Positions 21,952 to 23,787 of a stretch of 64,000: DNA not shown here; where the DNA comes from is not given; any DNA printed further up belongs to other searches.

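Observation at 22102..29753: Compact minus-strand six-gene cluster: atypical extracytoplasmic copper-handling module built from N-terminal-His, His-rich and Cys-rich proteins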

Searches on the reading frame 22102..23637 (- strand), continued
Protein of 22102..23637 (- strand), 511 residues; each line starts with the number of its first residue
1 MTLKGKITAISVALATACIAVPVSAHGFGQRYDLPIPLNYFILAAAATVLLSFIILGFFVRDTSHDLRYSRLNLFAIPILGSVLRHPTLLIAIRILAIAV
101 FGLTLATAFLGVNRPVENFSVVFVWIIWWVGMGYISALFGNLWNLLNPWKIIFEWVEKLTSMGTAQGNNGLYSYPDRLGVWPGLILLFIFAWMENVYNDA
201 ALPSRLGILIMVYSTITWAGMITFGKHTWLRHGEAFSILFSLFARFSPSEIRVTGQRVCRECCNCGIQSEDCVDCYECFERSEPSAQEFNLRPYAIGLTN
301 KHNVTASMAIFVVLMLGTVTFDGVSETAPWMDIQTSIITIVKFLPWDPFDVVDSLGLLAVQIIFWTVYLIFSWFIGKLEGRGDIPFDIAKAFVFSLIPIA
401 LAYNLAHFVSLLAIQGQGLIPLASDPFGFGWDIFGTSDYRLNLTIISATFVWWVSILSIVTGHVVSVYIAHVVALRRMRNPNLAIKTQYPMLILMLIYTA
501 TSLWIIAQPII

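Call 46: search_protein_families(library=pfam, proteins=[P0158, P0161, P0162, P0182, P0190, P0193, P0305, P0253, P0178, P0186], max_evalue=0.01)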
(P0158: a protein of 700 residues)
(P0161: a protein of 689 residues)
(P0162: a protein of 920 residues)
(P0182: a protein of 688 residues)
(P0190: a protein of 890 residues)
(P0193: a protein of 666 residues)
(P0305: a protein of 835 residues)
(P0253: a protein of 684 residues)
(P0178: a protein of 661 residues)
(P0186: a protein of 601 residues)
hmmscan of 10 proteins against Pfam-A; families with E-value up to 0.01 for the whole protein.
P0158 (700 aa): 12 families
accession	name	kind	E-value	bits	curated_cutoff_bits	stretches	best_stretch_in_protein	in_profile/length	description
PF00515.34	TPR_1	-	3.7e-15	55.5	27.8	2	631-663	1-33/34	Tetratricopeptide repeat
PF13181.12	TPR_8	-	1.2e-11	44.2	25.7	2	631-663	1-33/34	Tetratricopeptide repeat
PF13432.12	TPR_16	-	8.6e-11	42.5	32.7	2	602-640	2-40/65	Tetratricopeptide repeat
PF07719.23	TPR_2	-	1.6e-10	40.7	27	2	597-629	1-33/34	Tetratricopeptide repeat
PF13414.12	TPR_11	-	5e-10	39.4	26.8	1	604-645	1-42/42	TPR repeat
PF13371.12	TPR_9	-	9.6e-09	35.6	35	1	627-672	25-70/73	Tetratricopeptide repeat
PF13431.12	TPR_17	-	7.2e-08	32.6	24.4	1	619-652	1-34/34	Tetratricopeptide repeat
PF13428.12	TPR_14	-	2.9e-05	24.8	23.5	1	598-638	2-42/44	Tetratricopeptide repeat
PF14559.12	TPR_19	-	3e-05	24.7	25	1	608-670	2-64/68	Tetratricopeptide repeat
PF13424.12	TPR_12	-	3.7e-05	24.3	30.1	1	597-661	3-75/77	Tetratricopeptide repeat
PF13174.12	TPR_6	-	0.00012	22.9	26.3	0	598-628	1-31/33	Tetratricopeptide repeat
PF13525.12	YfiO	-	0.0065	16.7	25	1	598-691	6-106/203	Outer membrane lipoprotein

P0161 (689 aa): 0 families

P0162 (920 aa): 0 families

P0182 (688 aa): 1 family
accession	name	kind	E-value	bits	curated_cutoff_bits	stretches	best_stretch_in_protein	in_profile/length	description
PF13115.11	YtkA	-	0.00036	21.6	25.9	1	597-669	23-84/85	YtkA-like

P0190 (890 aa): 0 families

P0193 (666 aa): 5 families
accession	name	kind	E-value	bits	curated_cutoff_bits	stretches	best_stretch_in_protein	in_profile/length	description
PF00515.34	TPR_1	-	1.4e-09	37.8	27.8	1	615-647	1-33/34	Tetratricopeptide repeat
PF07719.23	TPR_2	-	1.7e-09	37.5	27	1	615-647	1-33/34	Tetratricopeptide repeat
PF13371.12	TPR_9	-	2.2e-08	34.4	35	1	589-656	3-70/73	Tetratricopeptide repeat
PF13414.12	TPR_11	-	5.5e-06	26.4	26.8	1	593-628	6-41/42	TPR repeat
PF13432.12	TPR_16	-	0.00028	21.7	32.7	1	586-643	2-59/65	Tetratricopeptide repeat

P0305 (835 aa): 0 families

P0253 (684 aa): 0 families

P0178 (661 aa): 1 family
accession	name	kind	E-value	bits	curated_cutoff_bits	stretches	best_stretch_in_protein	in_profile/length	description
PF00080.25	Sod_Cu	-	6.6e-34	117.6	28.9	1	489-622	3-133/133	Copper/zinc superoxide dismutase (SODC)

P0186 (601 aa): 0 families

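Call 48: list_cluster_members(proteins=[P0178, P0182, P0223, P0235, P0241, P0265, P0205, P0187, P0277, P0162])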
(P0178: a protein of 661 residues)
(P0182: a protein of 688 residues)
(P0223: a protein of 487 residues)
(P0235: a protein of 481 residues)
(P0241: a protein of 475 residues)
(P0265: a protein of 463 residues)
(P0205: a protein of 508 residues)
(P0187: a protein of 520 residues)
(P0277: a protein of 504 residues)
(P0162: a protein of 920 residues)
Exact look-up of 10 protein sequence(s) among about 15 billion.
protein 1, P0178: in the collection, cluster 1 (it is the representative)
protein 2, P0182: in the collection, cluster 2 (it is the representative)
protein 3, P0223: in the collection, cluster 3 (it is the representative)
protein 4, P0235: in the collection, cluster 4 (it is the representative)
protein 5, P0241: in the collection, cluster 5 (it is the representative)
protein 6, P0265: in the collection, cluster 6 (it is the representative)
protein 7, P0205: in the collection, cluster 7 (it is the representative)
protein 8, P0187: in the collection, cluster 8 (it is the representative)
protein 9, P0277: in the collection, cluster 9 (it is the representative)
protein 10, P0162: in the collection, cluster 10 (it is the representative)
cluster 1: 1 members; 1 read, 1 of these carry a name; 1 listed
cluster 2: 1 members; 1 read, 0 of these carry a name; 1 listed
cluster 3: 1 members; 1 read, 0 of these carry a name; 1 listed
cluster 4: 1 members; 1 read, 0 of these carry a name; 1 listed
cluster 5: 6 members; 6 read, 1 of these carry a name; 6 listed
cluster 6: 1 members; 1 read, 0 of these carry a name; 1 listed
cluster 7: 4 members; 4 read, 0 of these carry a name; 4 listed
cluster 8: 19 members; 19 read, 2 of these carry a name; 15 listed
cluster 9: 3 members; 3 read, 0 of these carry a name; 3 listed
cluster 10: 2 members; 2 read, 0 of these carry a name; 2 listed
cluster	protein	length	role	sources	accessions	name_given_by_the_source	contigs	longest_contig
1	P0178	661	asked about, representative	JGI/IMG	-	Cu/Zn superoxide dismutase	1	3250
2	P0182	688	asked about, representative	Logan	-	-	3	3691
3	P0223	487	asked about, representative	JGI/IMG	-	-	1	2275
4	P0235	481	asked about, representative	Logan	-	-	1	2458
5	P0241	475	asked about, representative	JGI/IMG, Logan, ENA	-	-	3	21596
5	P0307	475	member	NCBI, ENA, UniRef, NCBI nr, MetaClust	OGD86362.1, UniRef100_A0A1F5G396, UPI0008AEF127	hypothetical protein A2870_00595 [Candidatus Curtissbacteria bacterium ... | Fenitrothion hydrolase n=1 Tax=Candidatus Curtissbacteria bacterium ... | MAG: hypothetical protein A2870_00595 [Candidatus Curtissbacteria bacterium ...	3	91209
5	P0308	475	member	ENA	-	-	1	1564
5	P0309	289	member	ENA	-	-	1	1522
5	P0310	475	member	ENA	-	-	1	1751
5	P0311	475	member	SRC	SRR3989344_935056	-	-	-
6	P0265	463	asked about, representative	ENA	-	-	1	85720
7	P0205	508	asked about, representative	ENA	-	-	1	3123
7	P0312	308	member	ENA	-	-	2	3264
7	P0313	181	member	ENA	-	-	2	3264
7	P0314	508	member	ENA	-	-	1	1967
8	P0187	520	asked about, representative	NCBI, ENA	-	-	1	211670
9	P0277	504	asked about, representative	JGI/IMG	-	-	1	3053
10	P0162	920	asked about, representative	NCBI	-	-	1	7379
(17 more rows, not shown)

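Call 51: search_dna_similar(query=window:22102-23637:-, collection=plasmids, mode=protein, max_evalue=0.001, max_rows=40)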
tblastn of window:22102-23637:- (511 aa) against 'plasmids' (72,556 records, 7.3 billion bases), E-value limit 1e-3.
Records with a match: 67; places in all: 71; records where one place covers at least 80% of the query: 45.
Best place of each record, by identity: <60% 67.
By first word of the organism name: Haladaptatus 8; Haloferax 8; Rhizobium 4; Halorussus 4; Sulfitobacter 4; Halomarina 3; Mycolicibacterium 3; Halobaculum 3; Mycobacterium 2; Sagittula 2; and 21 more.
By predicted mobility (MOB-suite, as given by PLSDB): non-mobilizable 57; mobilizable 9; conjugative 1.
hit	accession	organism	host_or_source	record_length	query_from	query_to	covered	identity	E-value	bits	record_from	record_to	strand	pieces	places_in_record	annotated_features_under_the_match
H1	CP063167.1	Variovorax paradoxus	-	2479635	6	511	99%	37.3%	1e-72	258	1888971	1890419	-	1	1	hypothetical protein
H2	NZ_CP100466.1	Halomicrococcus gelatinilyticus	cell culture,sediment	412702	2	510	100%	28.6%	2e-24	115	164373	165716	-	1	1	hypothetical protein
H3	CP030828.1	Neorhizobium sp. NCHU2750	Rosa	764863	15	511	97%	28.6%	2e-46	181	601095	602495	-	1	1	hypothetical protein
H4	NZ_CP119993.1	Halomarina sp. PSR21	cell culture,saline soil from Tarim ...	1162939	24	511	95%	28.6%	1e-30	134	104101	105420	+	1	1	record has no annotation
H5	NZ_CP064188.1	Rhizobium sp. 007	Onobrychis viciifolia,cell culture,root ...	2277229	6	510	99%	27.1%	2e-40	163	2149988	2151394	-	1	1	none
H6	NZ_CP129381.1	Rhizobium sp. SSA_523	single cell,Sea water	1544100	21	509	96%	27.8%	5e-34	144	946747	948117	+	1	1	none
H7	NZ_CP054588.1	Halolamina sp. CBA1230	solar salt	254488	23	511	96%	27.7%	3e-18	96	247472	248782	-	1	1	hypothetical protein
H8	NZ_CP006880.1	Rhizobium gallicum bv. gallicum R602sp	Phaseolus vulgaris,whole ...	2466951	4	510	99%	26.7%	4e-40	162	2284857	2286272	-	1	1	record has no annotation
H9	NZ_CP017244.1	Rhizobium etli 8C-3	Phaseolus vulgaris,cell culture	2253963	4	510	99%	26.7%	9e-38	155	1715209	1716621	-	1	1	record has no annotation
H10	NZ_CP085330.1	Haladaptatus salinisoli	cell culture,saline soil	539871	24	510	95%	27.7%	7e-28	125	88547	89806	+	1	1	hypothetical protein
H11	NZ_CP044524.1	Halorussus halophilus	pure culture,marine solar saltern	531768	24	509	95%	27.8%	4e-16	90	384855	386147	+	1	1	hypothetical protein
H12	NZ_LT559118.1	Nonomuraea gerenzanensis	-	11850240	20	498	94%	28.2%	4e-31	135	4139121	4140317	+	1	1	none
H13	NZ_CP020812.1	Mycobacterium dioxanotrophicus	Single cell,river sediment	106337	23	499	93%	28.1%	6e-37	153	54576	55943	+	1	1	hypothetical protein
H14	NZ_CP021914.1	Sagittula sp. P11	cell culture,sulfidic waters (60 m) ...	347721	25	511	95%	27.5%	4e-32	139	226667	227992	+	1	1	hypothetical protein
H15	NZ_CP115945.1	Ralstonia syzygii R24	Syzygium aromaticum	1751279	13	510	97%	26.8%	3e-40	163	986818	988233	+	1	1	none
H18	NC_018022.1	Mycolicibacterium chubuense NBB4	-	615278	20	499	94%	27.4%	9e-20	100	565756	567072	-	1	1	hypothetical protein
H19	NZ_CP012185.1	Pseudonocardia sp. EC080619-01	Apterostigma dentigerum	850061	21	499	94%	27.4%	2e-27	124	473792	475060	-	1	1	hypothetical protein (x2)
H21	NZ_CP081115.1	Sulfitobacter sp. M368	-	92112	15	509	97%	26.3%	7e-24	113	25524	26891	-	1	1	hypothetical protein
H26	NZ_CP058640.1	Rhodococcus sp. ZPP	cell culture,soil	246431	15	499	95%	26.2%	1e-18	97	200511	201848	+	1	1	hypothetical protein (x2)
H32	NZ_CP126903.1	Mycolicibacterium vanbaalenii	cell culture,soil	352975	21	501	94%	24.8%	4e-17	92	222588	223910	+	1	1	hypothetical protein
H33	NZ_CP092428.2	Mycolicibacterium rufum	-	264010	21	506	95%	24.1%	3e-16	90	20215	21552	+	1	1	hypothetical protein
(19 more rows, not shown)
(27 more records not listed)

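Call 52: get_annotated_region(hit=H1, flank=6000)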
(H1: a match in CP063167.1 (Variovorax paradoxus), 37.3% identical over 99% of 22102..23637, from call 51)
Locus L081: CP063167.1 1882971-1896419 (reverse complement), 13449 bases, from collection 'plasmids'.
description: Variovorax paradoxus strain VAI-C plasmid unnamed, complete sequence
organism: Variovorax paradoxus (NCBI taxid 34073)
taxonomy: Bacteria; Pseudomonadota; Betaproteobacteria; Burkholderiales; Comamonadaceae; Variovorax; Variovorax paradoxus
host: -; source: -; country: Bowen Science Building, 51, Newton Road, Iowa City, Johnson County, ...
typing (MOB-suite, as given by PLSDB): non-mobilizable
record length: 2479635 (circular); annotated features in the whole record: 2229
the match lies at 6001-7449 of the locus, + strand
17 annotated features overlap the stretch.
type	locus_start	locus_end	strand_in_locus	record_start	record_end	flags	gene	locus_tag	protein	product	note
CDS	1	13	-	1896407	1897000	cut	-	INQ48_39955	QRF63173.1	isochorismatase family protein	-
CDS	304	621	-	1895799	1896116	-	-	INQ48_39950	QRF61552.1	hypothetical protein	-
CDS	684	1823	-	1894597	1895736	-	-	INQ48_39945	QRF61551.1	CoA transferase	-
CDS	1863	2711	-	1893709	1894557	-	-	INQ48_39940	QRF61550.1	CoA ester lyase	-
CDS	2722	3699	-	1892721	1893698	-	-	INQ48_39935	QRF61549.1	tripartite tricarboxylate transporter substrate binding protein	-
CDS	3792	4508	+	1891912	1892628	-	-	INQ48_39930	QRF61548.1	GntR family transcriptional regulator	-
CDS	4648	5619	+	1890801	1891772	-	-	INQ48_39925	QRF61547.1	tripartite tricarboxylate transporter substrate binding protein BugD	-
CDS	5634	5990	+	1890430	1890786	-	-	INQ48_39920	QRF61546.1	hypothetical protein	-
CDS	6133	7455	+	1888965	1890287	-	-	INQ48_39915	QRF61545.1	hypothetical protein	-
CDS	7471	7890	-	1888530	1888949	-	-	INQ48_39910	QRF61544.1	type II toxin-antitoxin system VapC family toxin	-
CDS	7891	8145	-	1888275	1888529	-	-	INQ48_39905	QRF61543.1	plasmid stabilization protein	-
CDS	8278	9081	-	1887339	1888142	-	-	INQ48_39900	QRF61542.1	alpha/beta hydrolase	-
CDS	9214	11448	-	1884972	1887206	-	-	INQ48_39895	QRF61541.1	hypothetical protein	-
CDS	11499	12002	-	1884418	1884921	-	-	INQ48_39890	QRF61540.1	hypothetical protein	-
CDS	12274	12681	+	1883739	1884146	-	-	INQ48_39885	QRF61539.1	hypothetical protein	-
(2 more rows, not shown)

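Call 53: get_annotated_region(hit=H13, flank=6000)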
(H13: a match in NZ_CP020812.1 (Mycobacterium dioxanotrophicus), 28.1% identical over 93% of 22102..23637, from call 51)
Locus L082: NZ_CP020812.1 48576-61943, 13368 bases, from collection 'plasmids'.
description: Mycobacterium dioxanotrophicus strain PH-06 plasmid unnamed3, complete sequence
organism: Mycobacterium dioxanotrophicus (NCBI taxid 482462)
taxonomy: Bacteria; Actinomycetota; Actinomycetes; Mycobacteriales; Mycobacteriaceae; Mycobacterium; Mycobacterium dioxanotrophicus
host: -; source: Single cell,river sediment; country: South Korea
typing (MOB-suite, as given by PLSDB): non-mobilizable; replicon rep_cluster_1561
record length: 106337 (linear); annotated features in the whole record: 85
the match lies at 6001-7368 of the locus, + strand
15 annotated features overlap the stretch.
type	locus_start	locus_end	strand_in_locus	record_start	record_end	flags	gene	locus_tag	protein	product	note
CDS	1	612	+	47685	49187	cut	-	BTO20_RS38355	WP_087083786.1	aldehyde dehydrogenase family protein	-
CDS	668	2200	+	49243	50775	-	-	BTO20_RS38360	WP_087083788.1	AMP-binding protein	-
CDS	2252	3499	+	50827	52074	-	-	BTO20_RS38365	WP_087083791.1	GAF domain-containing protein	-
CDS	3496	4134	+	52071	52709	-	sigC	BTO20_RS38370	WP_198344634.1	RNA polymerase sigma factor SigC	-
CDS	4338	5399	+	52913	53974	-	-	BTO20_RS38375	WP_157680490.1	hypothetical protein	-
CDS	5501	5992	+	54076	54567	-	-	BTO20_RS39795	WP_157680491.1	hypothetical protein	-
CDS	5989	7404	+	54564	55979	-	-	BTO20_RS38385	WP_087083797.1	hypothetical protein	-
CDS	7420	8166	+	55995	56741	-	-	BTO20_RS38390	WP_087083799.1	zf-HC2 domain-containing protein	-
CDS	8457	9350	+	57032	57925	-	-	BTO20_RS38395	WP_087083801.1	methane monooxygenase/ammonia monooxygenase subunit C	-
CDS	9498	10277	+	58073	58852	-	-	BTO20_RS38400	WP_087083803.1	methane monooxygenase/ammonia monooxygenase subunit A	-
CDS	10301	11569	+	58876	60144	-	-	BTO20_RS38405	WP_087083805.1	methane monooxygenase/ammonia monooxygenase subunit B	-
CDS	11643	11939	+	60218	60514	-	-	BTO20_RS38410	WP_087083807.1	hypothetical protein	-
CDS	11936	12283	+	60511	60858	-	-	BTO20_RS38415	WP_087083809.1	hypothetical protein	-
CDS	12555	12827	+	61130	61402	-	-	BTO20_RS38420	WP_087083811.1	DUF4242 domain-containing protein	-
CDS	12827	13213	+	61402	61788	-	-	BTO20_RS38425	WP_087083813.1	hypothetical protein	-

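Call 54: get_annotated_region(hit=H21, flank=6000)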
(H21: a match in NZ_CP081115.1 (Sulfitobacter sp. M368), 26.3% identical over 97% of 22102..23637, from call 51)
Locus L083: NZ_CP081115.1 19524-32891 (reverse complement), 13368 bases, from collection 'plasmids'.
description: Sulfitobacter sp. M368 plasmid unnamed2, complete sequence
organism: Sulfitobacter sp. M368 (NCBI taxid 2867021)
taxonomy: Bacteria; Pseudomonadota; Alphaproteobacteria; Rhodobacterales; Roseobacteraceae; Sulfitobacter; Sulfitobacter sp. M368
host: -; source: -; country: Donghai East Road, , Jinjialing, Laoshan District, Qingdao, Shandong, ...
typing (MOB-suite, as given by PLSDB): non-mobilizable
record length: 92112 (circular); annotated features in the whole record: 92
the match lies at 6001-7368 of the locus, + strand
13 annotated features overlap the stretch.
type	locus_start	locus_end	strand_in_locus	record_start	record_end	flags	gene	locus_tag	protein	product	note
CDS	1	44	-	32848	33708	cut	-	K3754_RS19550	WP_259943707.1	UPF0280 family protein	-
CDS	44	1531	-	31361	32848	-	-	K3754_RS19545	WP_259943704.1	6-hydroxynicotinate reductase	-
CDS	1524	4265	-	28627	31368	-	-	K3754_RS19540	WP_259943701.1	molybdopterin cofactor-binding domain-containing protein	-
CDS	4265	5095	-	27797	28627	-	-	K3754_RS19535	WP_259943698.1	FAD binding domain-containing protein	-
CDS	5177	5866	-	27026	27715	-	-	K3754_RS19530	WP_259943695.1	copper chaperone PCu(A)C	-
CDS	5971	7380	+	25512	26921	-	-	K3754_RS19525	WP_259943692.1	hypothetical protein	-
CDS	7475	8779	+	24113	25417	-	-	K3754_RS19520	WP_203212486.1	ABC transporter substrate-binding protein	-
CDS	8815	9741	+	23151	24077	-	-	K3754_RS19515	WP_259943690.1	branched-chain amino acid ABC transporter permease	GO:0015803 - branched-chain amino acid transport [Evidence IEA]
CDS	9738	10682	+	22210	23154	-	-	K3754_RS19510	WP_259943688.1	branched-chain amino acid ABC transporter permease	GO:0015803 - branched-chain amino acid transport [Evidence IEA]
CDS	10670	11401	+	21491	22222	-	-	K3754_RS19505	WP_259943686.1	ABC transporter ATP-binding protein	-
CDS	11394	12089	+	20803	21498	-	-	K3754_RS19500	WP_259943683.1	ABC transporter ATP-binding protein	-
CDS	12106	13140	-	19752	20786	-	-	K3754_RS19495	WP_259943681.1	GlxA family transcriptional regulator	-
CDS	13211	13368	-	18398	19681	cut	-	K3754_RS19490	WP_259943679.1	MFS transporter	GO:0055085 - transmembrane transport [Evidence IEA]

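Call 55: get_annotated_region(hit=H10, flank=6000)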
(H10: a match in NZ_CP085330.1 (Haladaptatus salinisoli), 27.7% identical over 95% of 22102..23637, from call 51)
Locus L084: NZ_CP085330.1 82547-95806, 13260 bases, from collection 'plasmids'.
description: Haladaptatus salinisoli strain PSR8 plasmid unnamed3, complete sequence
organism: Haladaptatus salinisoli (NCBI taxid 2884876)
taxonomy: Archaea; Euryarchaeota; Halobacteria; Halobacteriales; Haladaptataceae; Haladaptatus; Haladaptatus salinisoli
host: -; source: cell culture,saline soil; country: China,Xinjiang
typing (MOB-suite, as given by PLSDB): non-mobilizable
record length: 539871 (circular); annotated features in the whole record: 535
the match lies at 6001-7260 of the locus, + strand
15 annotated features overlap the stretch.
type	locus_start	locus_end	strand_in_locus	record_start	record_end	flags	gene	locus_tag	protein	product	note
CDS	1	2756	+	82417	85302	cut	-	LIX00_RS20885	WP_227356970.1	prolyl oligopeptidase family serine peptidase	GO:0006508 - proteolysis [Evidence IEA]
CDS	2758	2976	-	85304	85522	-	-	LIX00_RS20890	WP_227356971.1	hypothetical protein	-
CDS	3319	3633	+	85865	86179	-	-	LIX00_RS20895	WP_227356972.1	HalOD1 output domain-containing protein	-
CDS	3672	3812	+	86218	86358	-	-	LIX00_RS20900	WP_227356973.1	hypothetical protein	-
CDS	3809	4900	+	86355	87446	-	-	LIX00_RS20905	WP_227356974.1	tyrosine-type recombinase/integrase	GO:0015074 - DNA integration [Evidence IEA]; GO:0006310 - DNA recombination [Evidence IEA]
CDS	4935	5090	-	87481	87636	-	-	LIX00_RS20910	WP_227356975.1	hypothetical protein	-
CDS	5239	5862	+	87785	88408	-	-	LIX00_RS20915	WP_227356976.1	hypothetical protein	-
CDS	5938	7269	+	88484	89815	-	-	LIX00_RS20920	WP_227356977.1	hypothetical protein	-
CDS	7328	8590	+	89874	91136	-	-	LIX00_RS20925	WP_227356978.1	Dyp-type peroxidase domain-containing protein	-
CDS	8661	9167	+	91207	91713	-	-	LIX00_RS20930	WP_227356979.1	DUF892 family protein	-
CDS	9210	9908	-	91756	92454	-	-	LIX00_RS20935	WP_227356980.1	DUF2071 domain-containing protein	-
CDS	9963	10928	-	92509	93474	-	-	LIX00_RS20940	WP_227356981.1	NAD(P)-dependent oxidoreductase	-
CDS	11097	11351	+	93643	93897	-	-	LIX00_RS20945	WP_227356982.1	hypothetical protein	-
CDS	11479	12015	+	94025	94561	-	-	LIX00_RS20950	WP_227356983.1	BGTF surface domain-containing protein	-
CDS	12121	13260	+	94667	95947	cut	-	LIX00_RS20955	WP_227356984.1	MFS transporter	GO:0055085 - transmembrane transport [Evidence IEA]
